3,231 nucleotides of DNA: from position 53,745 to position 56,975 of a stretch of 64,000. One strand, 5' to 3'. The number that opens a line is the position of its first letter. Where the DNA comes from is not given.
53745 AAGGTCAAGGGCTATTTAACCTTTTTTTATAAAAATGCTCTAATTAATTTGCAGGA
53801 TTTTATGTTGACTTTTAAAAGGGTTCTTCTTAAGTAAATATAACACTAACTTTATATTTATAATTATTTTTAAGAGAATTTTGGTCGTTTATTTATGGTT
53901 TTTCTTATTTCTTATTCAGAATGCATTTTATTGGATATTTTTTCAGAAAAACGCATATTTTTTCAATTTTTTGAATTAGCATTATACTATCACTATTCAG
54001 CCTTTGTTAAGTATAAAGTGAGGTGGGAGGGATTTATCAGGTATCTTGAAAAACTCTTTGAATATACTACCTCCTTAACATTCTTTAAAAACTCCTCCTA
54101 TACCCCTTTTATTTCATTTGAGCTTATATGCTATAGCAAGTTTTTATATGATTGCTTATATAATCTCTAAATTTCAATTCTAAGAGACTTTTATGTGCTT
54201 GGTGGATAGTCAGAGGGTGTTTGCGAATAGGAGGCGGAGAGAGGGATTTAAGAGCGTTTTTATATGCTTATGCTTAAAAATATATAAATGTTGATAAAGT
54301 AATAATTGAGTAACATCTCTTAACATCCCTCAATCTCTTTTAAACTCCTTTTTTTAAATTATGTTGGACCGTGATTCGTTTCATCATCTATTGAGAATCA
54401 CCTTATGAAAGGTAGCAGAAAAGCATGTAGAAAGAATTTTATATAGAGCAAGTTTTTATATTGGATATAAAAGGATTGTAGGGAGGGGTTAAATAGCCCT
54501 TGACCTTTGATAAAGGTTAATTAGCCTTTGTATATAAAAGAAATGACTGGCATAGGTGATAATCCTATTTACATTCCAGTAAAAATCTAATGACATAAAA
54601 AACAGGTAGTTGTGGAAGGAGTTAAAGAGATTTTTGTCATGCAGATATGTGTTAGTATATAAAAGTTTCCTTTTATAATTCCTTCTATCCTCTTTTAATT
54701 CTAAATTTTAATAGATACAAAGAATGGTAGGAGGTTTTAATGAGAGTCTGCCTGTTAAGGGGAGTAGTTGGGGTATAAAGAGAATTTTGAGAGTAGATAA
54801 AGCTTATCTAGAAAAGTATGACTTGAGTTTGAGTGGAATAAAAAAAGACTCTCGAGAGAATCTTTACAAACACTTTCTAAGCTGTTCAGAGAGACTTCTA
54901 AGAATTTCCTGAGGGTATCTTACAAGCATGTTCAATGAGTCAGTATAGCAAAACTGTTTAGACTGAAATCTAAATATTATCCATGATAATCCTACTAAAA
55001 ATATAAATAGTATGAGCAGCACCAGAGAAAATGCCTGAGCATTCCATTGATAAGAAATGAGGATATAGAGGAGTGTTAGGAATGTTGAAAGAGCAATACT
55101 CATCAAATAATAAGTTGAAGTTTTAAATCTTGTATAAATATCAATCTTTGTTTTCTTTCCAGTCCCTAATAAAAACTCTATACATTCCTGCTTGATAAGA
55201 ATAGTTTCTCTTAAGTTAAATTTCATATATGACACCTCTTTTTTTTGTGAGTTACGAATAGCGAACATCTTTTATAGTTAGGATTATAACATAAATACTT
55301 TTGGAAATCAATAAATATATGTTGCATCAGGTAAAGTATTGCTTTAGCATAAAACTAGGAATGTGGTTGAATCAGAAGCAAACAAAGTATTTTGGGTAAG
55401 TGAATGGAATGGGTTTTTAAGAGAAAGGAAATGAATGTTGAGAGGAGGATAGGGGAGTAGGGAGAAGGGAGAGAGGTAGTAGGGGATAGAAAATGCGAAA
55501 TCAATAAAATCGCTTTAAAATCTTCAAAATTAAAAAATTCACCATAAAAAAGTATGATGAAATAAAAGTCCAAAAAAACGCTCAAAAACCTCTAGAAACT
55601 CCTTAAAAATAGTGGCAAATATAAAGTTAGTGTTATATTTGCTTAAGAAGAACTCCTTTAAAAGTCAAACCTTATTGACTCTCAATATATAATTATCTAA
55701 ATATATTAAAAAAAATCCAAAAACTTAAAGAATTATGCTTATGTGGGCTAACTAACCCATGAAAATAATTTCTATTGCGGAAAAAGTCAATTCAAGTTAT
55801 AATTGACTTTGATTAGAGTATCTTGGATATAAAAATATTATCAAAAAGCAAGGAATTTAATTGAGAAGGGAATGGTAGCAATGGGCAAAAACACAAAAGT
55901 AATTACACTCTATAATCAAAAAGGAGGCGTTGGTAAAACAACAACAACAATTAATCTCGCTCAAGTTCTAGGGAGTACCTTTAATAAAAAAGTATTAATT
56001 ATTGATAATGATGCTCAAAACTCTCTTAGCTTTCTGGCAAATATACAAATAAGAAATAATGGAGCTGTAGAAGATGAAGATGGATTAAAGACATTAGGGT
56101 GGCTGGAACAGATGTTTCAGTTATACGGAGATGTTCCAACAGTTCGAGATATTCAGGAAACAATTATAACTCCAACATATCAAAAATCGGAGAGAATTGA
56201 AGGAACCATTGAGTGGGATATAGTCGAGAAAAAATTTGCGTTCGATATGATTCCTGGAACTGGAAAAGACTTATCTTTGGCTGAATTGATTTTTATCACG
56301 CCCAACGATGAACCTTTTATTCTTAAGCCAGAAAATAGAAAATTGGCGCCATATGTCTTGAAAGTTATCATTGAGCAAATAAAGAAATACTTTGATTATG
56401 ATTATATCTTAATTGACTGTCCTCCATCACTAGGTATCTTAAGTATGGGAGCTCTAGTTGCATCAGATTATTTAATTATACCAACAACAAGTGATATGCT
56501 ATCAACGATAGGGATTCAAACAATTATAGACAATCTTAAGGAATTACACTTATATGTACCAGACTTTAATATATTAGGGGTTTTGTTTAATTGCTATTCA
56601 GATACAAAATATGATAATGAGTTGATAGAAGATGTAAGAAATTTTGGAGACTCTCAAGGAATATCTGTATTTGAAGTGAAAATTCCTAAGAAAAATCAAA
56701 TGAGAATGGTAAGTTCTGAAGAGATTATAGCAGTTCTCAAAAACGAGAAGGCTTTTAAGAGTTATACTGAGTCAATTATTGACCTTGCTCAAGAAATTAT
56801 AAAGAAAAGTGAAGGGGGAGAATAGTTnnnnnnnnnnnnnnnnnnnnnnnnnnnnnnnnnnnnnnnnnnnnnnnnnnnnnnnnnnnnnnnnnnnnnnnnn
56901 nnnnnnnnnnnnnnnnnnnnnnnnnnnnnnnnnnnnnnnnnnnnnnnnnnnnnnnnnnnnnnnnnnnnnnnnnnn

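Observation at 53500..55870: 2.4-kb repeat-dense control region between divergent DNA-metabolism and parAB operons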

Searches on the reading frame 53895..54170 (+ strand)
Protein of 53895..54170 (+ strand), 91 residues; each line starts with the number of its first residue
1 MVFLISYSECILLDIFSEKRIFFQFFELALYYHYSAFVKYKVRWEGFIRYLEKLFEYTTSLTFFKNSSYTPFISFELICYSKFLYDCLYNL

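Call 9: search_protein_families(library=pfam, proteins=[window:53895-54170:+], max_evalue=0.01)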
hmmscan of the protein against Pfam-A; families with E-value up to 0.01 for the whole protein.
window:53895-54170:+ (91 aa): 0 families

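Call 10: search_protein_families(library=phrogs, proteins=[window:53895-54170:+], max_evalue=0.01)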
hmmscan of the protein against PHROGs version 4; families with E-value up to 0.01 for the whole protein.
window:53895-54170:+ (91 aa): 0 families

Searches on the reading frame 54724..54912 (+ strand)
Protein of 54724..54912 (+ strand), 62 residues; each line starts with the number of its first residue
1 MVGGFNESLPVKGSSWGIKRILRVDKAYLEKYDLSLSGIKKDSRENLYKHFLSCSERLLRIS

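Call 49: search_protein_families(library=pfam, proteins=[window:54724-54912:+], max_evalue=0.01)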
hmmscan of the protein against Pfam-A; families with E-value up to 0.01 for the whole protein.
window:54724-54912:+ (62 aa): 0 families

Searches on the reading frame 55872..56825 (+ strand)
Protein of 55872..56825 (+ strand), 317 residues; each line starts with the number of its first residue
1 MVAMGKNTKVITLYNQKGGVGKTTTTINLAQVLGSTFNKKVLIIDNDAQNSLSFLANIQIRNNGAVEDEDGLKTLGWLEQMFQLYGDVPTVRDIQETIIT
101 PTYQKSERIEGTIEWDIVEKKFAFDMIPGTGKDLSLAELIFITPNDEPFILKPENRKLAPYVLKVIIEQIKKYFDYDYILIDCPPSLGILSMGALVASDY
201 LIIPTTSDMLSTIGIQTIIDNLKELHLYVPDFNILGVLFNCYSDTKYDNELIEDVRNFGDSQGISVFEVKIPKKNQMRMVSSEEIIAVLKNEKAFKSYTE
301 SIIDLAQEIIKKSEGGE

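Call 9: search_protein_families(library=pfam, proteins=[window:55872-56825:+], max_evalue=0.01)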
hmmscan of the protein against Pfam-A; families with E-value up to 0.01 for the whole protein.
window:55872-56825:+ (317 aa): 8 families
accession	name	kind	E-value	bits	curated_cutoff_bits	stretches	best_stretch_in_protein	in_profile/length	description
PF13614.12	AAA_31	-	1.3e-35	123.4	27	1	8-226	1-168/177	AAA domain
PF01656.29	CbiA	-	1.5e-17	64.2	25.4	1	11-277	1-115/125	CobQ/CobB/MinD/ParA nucleotide binding domain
PF10609.15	ParA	-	1.5e-10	41.4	27.1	2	8-48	3-42/246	NUBPL iron-transfer P-loop NTPase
PF09140.17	MipZ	-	2.6e-06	27.4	20.7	0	10-51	2-42/262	ATPase MipZ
PF06564.18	CBP_BcsQ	-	8e-06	26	21.3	1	9-63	2-55/234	Cellulose biosynthesis protein BcsQ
PF02374.21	ArsA_ATPase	-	9.6e-05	22.2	24.3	1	15-60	7-51/305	Anion-transporting ATPase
PF00142.24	Fer4_NifH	-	0.00014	21.9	25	0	11-49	3-39/271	4Fe-4S iron sulfur cluster binding proteins, NifH/frxC family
PF07015.17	VirC1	-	0.0026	17.6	24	0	9-53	2-45/231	VirC1 protein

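Call 10: search_protein_families(library=phrogs, proteins=[window:55872-56825:+], max_evalue=0.01)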
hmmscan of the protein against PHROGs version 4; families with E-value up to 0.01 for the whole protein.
window:55872-56825:+ (317 aa): 2 families
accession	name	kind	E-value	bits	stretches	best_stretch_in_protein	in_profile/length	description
phrog_164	-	DNA, RNA and nucleotide metabolism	1e-41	144.5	1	4-314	220-474/500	ParA-like partition protein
phrog_24142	-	unknown function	0.0091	17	0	4-71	5-73/118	-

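Call 13: find_related_loci(query=window:55872-56825:+, collection=viral_contigs, flank=8000)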
Query window:55872-56825:+ (317 aa) in viral_contigs; peptide patterns used: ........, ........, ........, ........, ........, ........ (x = any residue, [..] = any of these).
10 stretches matched a pattern; 2 encode a relative of the query (tblastn E <= 1e-3); 2 distinct loci.
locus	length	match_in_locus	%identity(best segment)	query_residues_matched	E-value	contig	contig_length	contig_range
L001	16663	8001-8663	28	4-244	2e-15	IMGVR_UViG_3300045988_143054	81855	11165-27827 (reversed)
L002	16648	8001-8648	28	4-239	2e-15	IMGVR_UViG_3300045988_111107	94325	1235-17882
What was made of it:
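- Tried and rejected: ParA in viral contigs gave only two relatives at 28% identity (call 13).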

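Call 17: find_encoding_contigs(protein=window:55872-56825:+, flank=10000, max_places=10)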
Protein window:55872-56825:+ (317 aa): 23 contigs read that carry it; 10 places shown.
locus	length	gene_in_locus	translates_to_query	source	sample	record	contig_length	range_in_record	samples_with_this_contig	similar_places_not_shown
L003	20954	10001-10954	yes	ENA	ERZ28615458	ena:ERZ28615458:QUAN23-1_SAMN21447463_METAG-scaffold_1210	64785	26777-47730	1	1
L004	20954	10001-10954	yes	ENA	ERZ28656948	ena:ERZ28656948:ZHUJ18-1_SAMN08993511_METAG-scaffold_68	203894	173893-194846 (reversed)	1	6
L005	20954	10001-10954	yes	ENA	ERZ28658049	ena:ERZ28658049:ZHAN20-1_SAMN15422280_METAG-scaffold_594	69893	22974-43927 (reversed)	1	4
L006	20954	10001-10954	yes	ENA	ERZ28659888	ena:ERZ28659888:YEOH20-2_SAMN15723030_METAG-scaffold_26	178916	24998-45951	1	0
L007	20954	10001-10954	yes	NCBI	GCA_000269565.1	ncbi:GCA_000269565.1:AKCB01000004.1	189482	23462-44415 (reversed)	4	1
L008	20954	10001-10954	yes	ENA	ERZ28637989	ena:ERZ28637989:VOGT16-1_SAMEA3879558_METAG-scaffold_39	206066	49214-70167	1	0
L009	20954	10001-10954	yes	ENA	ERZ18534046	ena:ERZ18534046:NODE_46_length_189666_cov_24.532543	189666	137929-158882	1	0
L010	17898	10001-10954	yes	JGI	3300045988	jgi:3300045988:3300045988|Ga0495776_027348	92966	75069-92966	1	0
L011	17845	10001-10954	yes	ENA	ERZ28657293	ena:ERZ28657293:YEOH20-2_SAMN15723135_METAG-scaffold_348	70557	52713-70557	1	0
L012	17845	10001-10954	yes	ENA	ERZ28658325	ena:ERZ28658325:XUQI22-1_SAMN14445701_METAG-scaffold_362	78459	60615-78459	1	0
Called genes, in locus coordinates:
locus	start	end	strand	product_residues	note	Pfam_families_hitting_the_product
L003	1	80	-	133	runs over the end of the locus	-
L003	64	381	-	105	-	-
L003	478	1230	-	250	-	-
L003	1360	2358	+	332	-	-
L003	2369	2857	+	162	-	-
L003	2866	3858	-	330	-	-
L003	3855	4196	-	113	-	-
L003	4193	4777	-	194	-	-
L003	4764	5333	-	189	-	-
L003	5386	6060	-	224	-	PF04026:SpoVG (faint)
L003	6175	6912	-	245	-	-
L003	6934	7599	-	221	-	PF00929:RNase_T, PF16473:Rv2179c-like (weak)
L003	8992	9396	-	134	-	-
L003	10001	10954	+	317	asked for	PF06564:CBP_BcsQ (faint), PF09140:MipZ (faint), PF10609:ParA (faint), PF13614:AAA_31, PF01656:CbiA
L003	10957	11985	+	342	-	-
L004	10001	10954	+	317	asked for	PF06564:CBP_BcsQ (faint), PF09140:MipZ (faint), PF10609:ParA (faint), PF13614:AAA_31, PF01656:CbiA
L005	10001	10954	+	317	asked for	PF06564:CBP_BcsQ (faint), PF09140:MipZ (faint), PF10609:ParA (faint), PF13614:AAA_31, PF01656:CbiA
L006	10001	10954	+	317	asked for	PF06564:CBP_BcsQ (faint), PF09140:MipZ (faint), PF10609:ParA (faint), PF13614:AAA_31, PF01656:CbiA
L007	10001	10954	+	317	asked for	PF06564:CBP_BcsQ (faint), PF09140:MipZ (faint), PF10609:ParA (faint), PF13614:AAA_31, PF01656:CbiA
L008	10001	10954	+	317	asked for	PF06564:CBP_BcsQ (faint), PF09140:MipZ (faint), PF10609:ParA (faint), PF13614:AAA_31, PF01656:CbiA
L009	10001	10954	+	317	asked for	PF06564:CBP_BcsQ (faint), PF09140:MipZ (faint), PF10609:ParA (faint), PF13614:AAA_31, PF01656:CbiA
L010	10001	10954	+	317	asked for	PF06564:CBP_BcsQ (faint), PF09140:MipZ (faint), PF10609:ParA (faint), PF13614:AAA_31, PF01656:CbiA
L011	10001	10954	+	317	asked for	PF06564:CBP_BcsQ (faint), PF09140:MipZ (faint), PF10609:ParA (faint), PF13614:AAA_31, PF01656:CbiA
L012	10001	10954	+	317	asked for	PF06564:CBP_BcsQ (faint), PF09140:MipZ (faint), PF10609:ParA (faint), PF13614:AAA_31, PF01656:CbiA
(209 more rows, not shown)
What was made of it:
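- The region lies next to parAB and replication and repair genes (calls 9, 17).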

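Call 86: search_protein_families(library=ncbifam, proteins=[window:55872-56825:+], max_evalue=0.01)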
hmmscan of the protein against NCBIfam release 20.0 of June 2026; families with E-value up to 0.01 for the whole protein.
window:55872-56825:+ (317 aa): 22 families
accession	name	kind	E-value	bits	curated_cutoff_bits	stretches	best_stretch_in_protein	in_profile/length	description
NF041546.1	ParA_partition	equivalog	1.2e-22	80.5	180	2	10-60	1-50/203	ParA family partition ATPase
TIGR03453.1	partition_RepA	equivalog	1.5e-18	66.9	348.45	2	161-215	222-274/387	plasmid partitioning protein RepA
NF041283.1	PrgP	equivalog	1.4e-17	63.9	400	2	8-55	2-50/297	ParA superfamily DNA segregation protein PrgP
TIGR01969.1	minD_arch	subfamily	1.2e-16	60.6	201.75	2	156-311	91-232/251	cell division ATPase MinD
NF010443.0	PRK13869.1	subfamily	7.4e-13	48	446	2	7-58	120-170/405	plasmid-partitioning protein RepA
TIGR01968.1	minD_bact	equivalog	8.1e-11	41.8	212.9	2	9-48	2-40/261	septum site-determining protein MinD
NF010259.0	PRK13705.1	equivalog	2.1e-10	40.1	725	1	162-232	223-297/388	plasmid-partitioning protein SopA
TIGR03371.1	cellulose_yhjQ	equivalog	3.2e-10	39.9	157.85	1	9-64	2-56/246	cellulose biosynthesis protein BcsQ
NF047398.1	AAA_KGGVGR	domain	6.4e-09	36.4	90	1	8-47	2-40/190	KGGVGR-motif variant AAA ATPase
NF041136.1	MrpORP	equivalog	4.7e-07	29.4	450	1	9-76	6-71/365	iron-sulfur cluster carrier protein MrpORP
TIGR03018.1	pepcterm_TyrKin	hypoth_equivalog_domain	6.8e-07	28.8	230.65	1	6-49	33-76/207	XrtA-associated tyrosine autokinase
TIGR01007.1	eps_fam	subfamily_domain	9.9e-07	28.5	108.05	1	5-52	14-60/204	polysaccharide biosynthesis tyrosine autokinase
TIGR01287.1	nifH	equivalog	0.00019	20.8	394.35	1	11-50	3-40/275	nitrogenase iron protein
TIGR00345.1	GET3_arsA_TRC40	subfamily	0.00022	20.9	135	1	17-62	5-50/299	TRC40/GET3/ArsA family transport-energizing ATPase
TIGR01281.1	DPOR_bchL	equivalog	0.00033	20.1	345.15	1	10-54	2-44/268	ferredoxin:protochlorophyllide reductase (ATP-dependent) iron-sulfur ATP-binding protein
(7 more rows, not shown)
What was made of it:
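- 55872..56825 (+): parA (317 aa, Walker-type ParA/PrgP-like ATPase without an N-terminal HTH). calls 9, 10, 86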
